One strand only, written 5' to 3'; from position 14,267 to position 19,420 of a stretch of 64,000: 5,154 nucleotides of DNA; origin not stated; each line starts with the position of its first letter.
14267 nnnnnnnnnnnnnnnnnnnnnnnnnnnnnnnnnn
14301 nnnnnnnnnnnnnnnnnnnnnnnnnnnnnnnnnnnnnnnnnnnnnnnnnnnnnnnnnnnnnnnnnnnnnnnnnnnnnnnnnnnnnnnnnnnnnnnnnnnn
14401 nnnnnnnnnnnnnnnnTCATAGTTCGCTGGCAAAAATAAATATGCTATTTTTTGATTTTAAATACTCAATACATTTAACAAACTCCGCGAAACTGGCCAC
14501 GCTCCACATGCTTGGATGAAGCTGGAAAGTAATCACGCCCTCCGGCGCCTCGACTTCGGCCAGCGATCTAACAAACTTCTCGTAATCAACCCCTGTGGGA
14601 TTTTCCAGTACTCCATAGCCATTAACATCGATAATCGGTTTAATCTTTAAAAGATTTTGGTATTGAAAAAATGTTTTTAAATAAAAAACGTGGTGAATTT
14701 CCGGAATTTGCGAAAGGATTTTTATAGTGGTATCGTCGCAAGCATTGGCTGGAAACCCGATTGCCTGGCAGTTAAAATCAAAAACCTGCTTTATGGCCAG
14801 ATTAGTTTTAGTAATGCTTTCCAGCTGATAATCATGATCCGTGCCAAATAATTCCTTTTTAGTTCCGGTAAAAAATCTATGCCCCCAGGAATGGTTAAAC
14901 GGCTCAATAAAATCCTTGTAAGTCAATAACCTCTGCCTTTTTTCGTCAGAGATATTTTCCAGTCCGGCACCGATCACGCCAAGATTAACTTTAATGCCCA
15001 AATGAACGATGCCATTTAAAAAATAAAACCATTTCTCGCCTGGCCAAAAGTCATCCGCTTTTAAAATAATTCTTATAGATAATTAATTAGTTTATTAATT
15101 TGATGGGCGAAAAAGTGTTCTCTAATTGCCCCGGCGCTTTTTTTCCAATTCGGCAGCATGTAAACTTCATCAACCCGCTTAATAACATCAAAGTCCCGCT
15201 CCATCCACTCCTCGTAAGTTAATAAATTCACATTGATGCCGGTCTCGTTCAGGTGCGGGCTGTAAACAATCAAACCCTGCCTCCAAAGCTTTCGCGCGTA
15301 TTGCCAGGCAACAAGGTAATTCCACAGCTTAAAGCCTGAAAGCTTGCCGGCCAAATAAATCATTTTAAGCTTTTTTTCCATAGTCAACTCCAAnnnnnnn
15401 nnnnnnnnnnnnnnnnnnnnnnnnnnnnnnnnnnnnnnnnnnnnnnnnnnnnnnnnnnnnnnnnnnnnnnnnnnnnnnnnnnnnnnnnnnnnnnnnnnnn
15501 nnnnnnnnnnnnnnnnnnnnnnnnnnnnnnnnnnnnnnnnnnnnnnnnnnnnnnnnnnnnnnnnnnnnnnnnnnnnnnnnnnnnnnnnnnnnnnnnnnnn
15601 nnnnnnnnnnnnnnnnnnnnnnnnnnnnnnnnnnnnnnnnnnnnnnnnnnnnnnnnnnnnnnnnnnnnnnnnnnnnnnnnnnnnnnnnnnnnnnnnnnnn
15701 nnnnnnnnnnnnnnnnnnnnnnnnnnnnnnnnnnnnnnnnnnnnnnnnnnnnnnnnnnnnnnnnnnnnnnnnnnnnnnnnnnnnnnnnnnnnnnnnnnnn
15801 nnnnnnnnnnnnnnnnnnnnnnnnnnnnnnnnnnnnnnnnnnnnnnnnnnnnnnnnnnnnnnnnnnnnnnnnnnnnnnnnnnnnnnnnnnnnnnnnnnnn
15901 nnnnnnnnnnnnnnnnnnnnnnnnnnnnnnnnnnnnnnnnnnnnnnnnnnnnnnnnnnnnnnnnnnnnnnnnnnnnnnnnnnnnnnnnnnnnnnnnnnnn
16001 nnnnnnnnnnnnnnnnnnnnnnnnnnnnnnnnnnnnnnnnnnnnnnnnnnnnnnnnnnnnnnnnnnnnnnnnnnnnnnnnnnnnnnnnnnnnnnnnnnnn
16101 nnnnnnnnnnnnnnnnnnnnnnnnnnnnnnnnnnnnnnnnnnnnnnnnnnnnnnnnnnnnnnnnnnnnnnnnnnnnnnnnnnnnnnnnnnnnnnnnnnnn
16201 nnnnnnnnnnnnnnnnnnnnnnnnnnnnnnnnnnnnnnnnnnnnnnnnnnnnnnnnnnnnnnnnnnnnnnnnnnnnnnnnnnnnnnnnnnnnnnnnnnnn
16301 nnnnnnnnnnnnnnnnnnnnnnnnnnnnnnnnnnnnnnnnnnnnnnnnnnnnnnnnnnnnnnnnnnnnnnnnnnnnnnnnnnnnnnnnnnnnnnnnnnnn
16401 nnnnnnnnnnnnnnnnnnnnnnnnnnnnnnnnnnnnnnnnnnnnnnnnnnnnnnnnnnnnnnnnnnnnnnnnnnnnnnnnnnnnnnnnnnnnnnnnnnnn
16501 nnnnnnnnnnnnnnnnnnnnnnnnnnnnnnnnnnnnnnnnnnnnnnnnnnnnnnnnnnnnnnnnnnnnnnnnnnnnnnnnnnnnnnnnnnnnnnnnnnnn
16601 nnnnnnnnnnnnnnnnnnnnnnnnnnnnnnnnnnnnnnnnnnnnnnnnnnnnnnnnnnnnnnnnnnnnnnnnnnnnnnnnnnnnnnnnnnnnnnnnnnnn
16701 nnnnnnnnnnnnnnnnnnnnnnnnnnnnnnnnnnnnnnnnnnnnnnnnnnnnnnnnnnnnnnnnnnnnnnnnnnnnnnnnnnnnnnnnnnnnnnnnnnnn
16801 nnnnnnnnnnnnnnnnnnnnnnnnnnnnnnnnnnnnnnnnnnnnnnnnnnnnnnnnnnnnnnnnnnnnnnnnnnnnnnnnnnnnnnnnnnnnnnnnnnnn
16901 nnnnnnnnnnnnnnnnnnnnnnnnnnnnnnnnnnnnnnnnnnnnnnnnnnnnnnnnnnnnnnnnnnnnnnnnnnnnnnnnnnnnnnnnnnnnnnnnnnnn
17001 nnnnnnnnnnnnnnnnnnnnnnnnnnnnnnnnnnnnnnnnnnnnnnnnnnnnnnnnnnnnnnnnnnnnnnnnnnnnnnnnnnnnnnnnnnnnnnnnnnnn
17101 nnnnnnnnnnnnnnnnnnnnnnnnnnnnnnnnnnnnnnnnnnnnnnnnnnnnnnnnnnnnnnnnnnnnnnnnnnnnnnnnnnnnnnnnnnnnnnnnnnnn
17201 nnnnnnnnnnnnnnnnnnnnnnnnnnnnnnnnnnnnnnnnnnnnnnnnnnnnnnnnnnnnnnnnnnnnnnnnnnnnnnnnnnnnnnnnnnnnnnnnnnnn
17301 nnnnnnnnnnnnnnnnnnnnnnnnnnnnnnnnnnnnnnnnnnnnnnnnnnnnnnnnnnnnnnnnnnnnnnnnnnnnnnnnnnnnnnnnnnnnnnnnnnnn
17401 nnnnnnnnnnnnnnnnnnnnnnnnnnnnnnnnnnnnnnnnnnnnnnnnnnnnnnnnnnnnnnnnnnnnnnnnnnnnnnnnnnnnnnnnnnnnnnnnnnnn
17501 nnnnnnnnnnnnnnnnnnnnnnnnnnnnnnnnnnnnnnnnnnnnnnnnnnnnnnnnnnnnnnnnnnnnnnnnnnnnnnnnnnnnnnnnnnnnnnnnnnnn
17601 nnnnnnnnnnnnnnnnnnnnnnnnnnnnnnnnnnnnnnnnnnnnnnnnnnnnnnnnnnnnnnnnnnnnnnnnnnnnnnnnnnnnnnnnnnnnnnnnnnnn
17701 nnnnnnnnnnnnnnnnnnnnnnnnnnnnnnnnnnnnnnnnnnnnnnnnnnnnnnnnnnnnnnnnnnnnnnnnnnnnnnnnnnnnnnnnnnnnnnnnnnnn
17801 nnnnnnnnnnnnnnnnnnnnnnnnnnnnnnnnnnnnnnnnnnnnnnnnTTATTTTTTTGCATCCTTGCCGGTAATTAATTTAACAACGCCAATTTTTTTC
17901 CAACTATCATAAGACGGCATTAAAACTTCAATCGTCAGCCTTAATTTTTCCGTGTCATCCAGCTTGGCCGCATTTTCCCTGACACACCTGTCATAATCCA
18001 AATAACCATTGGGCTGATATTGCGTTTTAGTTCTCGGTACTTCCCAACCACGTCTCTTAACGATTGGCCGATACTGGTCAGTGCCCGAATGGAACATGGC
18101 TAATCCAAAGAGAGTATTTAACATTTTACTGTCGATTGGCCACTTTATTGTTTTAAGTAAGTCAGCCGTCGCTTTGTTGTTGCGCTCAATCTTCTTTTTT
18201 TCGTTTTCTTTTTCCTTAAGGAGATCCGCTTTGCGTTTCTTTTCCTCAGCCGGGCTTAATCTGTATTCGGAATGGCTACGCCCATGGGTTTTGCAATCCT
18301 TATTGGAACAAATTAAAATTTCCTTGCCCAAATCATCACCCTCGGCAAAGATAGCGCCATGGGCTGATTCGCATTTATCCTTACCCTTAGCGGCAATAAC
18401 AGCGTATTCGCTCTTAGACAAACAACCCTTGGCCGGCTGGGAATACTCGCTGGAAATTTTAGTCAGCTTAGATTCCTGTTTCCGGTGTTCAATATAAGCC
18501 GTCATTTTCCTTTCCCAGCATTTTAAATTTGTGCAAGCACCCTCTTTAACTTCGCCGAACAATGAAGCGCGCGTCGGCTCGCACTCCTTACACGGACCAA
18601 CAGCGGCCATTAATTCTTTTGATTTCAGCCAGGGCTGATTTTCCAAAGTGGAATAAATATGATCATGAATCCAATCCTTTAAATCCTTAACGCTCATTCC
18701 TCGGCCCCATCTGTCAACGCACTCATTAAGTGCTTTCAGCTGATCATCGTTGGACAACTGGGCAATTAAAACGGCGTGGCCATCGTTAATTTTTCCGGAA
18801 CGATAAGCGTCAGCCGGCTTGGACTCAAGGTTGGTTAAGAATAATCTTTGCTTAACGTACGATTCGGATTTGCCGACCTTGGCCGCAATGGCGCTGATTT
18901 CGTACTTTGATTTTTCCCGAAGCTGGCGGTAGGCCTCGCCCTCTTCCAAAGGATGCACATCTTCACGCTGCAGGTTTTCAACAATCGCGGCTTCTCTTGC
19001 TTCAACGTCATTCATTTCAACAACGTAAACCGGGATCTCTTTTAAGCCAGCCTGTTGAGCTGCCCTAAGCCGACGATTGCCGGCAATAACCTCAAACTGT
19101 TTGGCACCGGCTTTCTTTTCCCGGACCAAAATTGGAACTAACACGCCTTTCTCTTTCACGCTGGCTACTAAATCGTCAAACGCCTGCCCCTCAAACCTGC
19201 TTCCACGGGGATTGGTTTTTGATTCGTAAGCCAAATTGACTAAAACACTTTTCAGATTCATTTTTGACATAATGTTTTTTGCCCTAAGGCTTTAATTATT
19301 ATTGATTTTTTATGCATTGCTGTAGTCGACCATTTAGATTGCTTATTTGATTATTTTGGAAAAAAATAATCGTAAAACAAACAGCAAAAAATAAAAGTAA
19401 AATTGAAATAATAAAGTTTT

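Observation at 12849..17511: Phage-borne CDP-ribitol and ribitol-phosphate transfer cassette with a tandem GT2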

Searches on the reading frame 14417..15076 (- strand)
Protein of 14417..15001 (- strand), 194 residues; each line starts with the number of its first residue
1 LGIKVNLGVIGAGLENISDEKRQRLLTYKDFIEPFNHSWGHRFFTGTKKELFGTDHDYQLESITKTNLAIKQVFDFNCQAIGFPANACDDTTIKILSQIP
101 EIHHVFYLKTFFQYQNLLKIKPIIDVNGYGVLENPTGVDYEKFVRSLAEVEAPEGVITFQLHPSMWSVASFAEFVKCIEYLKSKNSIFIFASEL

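Call 3: search_protein_families(library=pfam, proteins=[window:14417-15001:-], max_evalue=0.01)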
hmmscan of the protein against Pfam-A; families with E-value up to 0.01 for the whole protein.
window:14417-15001:- (194 aa): 0 families

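Call 6: search_protein_families(library=phrogs, proteins=[window:14417-15001:-], max_evalue=0.001)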
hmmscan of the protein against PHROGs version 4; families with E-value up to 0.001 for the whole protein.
window:14417-15001:- (194 aa): 0 families

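Call 12: search_protein_families(library=ncbifam, proteins=[window:14417-15001:-], max_evalue=0.01)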
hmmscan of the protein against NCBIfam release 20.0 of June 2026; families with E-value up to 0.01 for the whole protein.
window:14417-15001:- (194 aa): 0 families

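Call 43: find_homologous_proteins(query=window:14417-15001:-, max_evalue=0.001)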
Query window:14417-15001:- (194 aa): 1 proteins with E <= 0.001 among 61 candidates.
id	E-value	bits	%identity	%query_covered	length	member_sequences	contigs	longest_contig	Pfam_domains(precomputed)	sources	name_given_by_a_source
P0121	1.8e-127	441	100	100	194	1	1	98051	-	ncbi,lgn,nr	ncbi:MAG: hypothetical protein NTZ18_03755 [Candidatus Komeilibacteria bacterium]|nr:hypothetical pr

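Call 51: search_protein_representatives(protein=window:14417-15001:-)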
Query: 194 residues. Proteins with E-value up to 0.001 (for the whole library): 313; up to 1e-10: 55; up to 1e-30: 4. The best 150 are listed.
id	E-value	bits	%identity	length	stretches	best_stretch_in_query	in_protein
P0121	5.8e-128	440.5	100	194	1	1-194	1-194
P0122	1.0e-46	175.5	46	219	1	3-192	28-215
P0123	2.2e-39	151.6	44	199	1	3-193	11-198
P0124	1.6e-37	145.5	41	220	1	2-194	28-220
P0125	1.1e-29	120.0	41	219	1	2-194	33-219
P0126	9.3e-27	110.4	41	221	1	3-194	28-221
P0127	1.2e-26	110.0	38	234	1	3-194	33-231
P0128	4.7e-26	108.1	39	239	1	2-191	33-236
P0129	2.4e-25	105.8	38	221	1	1-194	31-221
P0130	5.0e-25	104.7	37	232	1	3-192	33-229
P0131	9.6e-25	103.8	41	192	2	3-120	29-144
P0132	4.4e-23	98.4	37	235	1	2-194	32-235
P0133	7.9e-23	97.6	37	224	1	5-192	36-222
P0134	8.8e-23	97.4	36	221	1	2-194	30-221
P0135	1.3e-20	90.4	35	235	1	2-193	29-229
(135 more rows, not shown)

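Call 57: search_protein_families(library=pfam, alignment_id=A2, max_evalue=0.01)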
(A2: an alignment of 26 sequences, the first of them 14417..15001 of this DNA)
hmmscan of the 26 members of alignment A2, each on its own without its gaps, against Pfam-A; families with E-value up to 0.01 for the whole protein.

A. member 1, window:14417-15001:- (194 aa): 0 families

B. families by the number of members that match (of 26 scanned): 3 families
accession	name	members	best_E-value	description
PF01522.26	Polysacc_deac_1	12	8.5e-09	Polysaccharide deacetylase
PF10096.14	DUF2334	9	3.4e-15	Uncharacterized protein conserved in bacteria (DUF2334)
PF09737.14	Det1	1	0.0044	De-etiolated protein 1 Det1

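Call 88: predict_structure(alignment_id=A4)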
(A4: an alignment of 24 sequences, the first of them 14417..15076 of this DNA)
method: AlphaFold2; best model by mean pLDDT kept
length: 219 residues; sequences in the alignment: 24
mean_pLDDT: 96.9   pTM: 0.92
mean pLDDT of the five models: 96.9, 96.8, 96.7, 96.3, 96.0
residues with pLDDT >= 90: 208; 70-90: 11; 50-70: 0; < 50: 0
segments of 3 or more residues with pLDDT < 50: none
pLDDT, mean of each block of 10 residues (from residue 1): 98 97 99 98 97 98 92 92 98 98 97 97 98 96 98 96 97 96 98 98 98 98
secondary structure, 60 per line:
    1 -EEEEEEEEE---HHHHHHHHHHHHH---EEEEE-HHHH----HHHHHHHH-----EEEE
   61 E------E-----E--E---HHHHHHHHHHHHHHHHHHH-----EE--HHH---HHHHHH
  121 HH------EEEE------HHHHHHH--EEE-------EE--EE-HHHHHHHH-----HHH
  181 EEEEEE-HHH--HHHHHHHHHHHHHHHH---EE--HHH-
elements in order: E2-10 H14-26 E30-34 H36-39 H44-51 E57-61 H81-99 H115-122 E129-132 H139-145 E148-150 H165-172 E181-186 H193-208

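Call 90: fold_search(model_id=the predicted structure, library=pdb)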
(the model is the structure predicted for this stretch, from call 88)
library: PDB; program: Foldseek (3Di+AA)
matches with E <= 10: 1439; with E <= 0.001: 86
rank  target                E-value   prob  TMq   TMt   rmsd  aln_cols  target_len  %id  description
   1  7fbw                  1.0e-09  1.00  0.67  0.78   3.3       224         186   16  Acetylxylan esterase from Caldanaerobacter subterraneus subsp. tengcongensis (released 2021-10-27)
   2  4l1g_A                6.4e-09  1.00  0.69  0.70   3.8       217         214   16  Crystal structure of the Bc1960 peptidoglycan N-acetylglucosamine deacetylase from Bacillus cereus (released 2014-06-04)
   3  7ax7                  1.2e-08  1.00  0.66  0.70   3.5       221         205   16  Crystal structure of the Xyl-CE4 domain of a multidomain xylanase from the hindgut metagenome of Trinervitermes trinervo (released 2020-11-18)
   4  6h8l_B                1.5e-08  1.00  0.66  0.69   3.4       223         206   14  Structure of peptidoglycan deacetylase PdaC from Bacillus subtilis (released 2019-11-13)
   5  2c71                  1.7e-08  1.00  0.69  0.73   3.3       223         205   14  The structure of a family 4 acetyl xylan esterase from Clostridium thermocellum in complex with a magnesium ion. (released 2006-01-23)
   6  2c1i                  2.1e-08  1.00  0.68  0.41   3.0       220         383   14  Structure of Streptococcus pneumoniae peptidoglycan deacetylase (SpPgdA) D 275 N Mutant. (released 2005-09-20)
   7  7bkf                  2.6e-08  1.00  0.69  0.55   3.0       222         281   14  Crystal structure of WT BA3943, a CE4 family pseudoenzyme from Bacillus Anthracis (released 2021-05-19)
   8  6h8n_B                2.6e-08  1.00  0.64  0.67   5.7       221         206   15  Structure of peptidoglycan deacetylase PdaC from Bacillus subtilis - mutant D285S (released 2019-11-13)
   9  6h8n_A                2.6e-08  1.00  0.63  0.68   5.7       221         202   15  Structure of peptidoglycan deacetylase PdaC from Bacillus subtilis - mutant D285S (released 2019-11-13)
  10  6hm9                  3.3e-08  1.00  0.69  0.57   3.0       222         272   14  Crystal structure of a BA3943 mutant,a CE4 family pseudoenzyme with restored enzymatic activity. (released 2019-10-09)
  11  6hpa                  6.3e-08  1.00  0.69  0.56   3.0       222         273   14  Crystal structure of a BA3943 mutant,a CE4 family pseudoenzyme (released 2019-10-09)
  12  6h8l_A                7.1e-08  1.00  0.66  0.71   3.4       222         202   15  Structure of peptidoglycan deacetylase PdaC from Bacillus subtilis (released 2019-11-13)
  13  2cc0_B                7.1e-08  1.00  0.64  0.72   5.5       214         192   11  Family 4 carbohydrate esterase from Streptomyces lividans in complex with acetate (released 2006-01-23)
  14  2c1g                  7.5e-08  1.00  0.69  0.41   3.0       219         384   15  Structure of Streptococcus pneumoniae peptidoglycan deacetylase (SpPgdA) (released 2005-09-15)
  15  5o6y_A                8.4e-08  1.00  0.69  0.70   3.8       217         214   16  Crystal structure of the Bc1960 peptidoglycan N-acetylglucosamine deacetylase in complex with 4-naphthalen-1-yl-~{N}-o (released 2018-06-20)
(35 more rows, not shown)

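Call 109: find_related_loci(query=A7, collection=viral_contigs, flank=8000)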
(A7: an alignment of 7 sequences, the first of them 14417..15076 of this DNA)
Query A7 (219 aa) in viral_contigs; peptide patterns used: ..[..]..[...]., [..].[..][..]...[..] (x = any residue, [..] = any of these).
29 stretches matched a pattern; 1 encode a relative of the query (tblastn E <= 1e-3); 1 distinct loci.
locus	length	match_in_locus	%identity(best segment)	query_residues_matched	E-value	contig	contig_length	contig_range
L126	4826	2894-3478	36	2-219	5e-31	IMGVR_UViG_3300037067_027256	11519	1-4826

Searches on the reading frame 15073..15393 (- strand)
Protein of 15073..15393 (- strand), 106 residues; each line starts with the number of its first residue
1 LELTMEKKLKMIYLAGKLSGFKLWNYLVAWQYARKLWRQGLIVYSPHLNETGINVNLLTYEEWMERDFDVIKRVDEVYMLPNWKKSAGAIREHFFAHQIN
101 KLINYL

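Call 3: search_protein_families(library=pfam, proteins=[window:15073-15393:-], max_evalue=0.01)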
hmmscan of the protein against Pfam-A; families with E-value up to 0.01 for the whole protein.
window:15073-15393:- (106 aa): 1 family
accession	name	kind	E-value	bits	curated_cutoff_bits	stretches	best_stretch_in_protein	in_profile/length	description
PF14359.12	DUF4406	-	5.7e-17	62.3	22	1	11-105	2-91/91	Domain of unknown function (DUF4406)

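Call 6: search_protein_families(library=phrogs, proteins=[window:15073-15393:-], max_evalue=0.001)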
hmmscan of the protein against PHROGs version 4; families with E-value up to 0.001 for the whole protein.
window:15073-15393:- (106 aa): 4 families
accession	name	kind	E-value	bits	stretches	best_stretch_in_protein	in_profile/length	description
phrog_355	-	DNA, RNA and nucleotide metabolism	8.5e-27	95.1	1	4-105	69-171/249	nucleoside 2-deoxyribosyltransferase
phrog_5781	-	unknown function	4.3e-13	50.3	1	5-99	1-92/220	-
phrog_12019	-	other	9.8e-07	29.7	1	24-106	29-112/241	MazG-like pyrophosphatase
phrog_15484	-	other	1.5e-06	29.1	1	10-105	151-244/253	hydrolase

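Call 12: search_protein_families(library=ncbifam, proteins=[window:15073-15393:-], max_evalue=0.01)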
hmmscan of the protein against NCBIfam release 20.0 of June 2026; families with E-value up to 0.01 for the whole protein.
window:15073-15393:- (106 aa): 0 families

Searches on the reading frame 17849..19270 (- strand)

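Call 3: search_protein_families(library=pfam, proteins=[window:17849-19270:-], max_evalue=0.01)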
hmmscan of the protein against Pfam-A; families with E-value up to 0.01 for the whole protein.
window:17849-19270:- (473 aa): 2 families
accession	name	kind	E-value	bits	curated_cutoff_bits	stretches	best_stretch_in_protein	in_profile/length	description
PF02195.25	ParB_N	-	5.3e-23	81.3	26.3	1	6-101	3-95/95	ParB N-terminal domain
PF17762.8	HTH_ParB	-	2e-15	57.2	22.6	1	103-201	1-97/102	ParB HTH domain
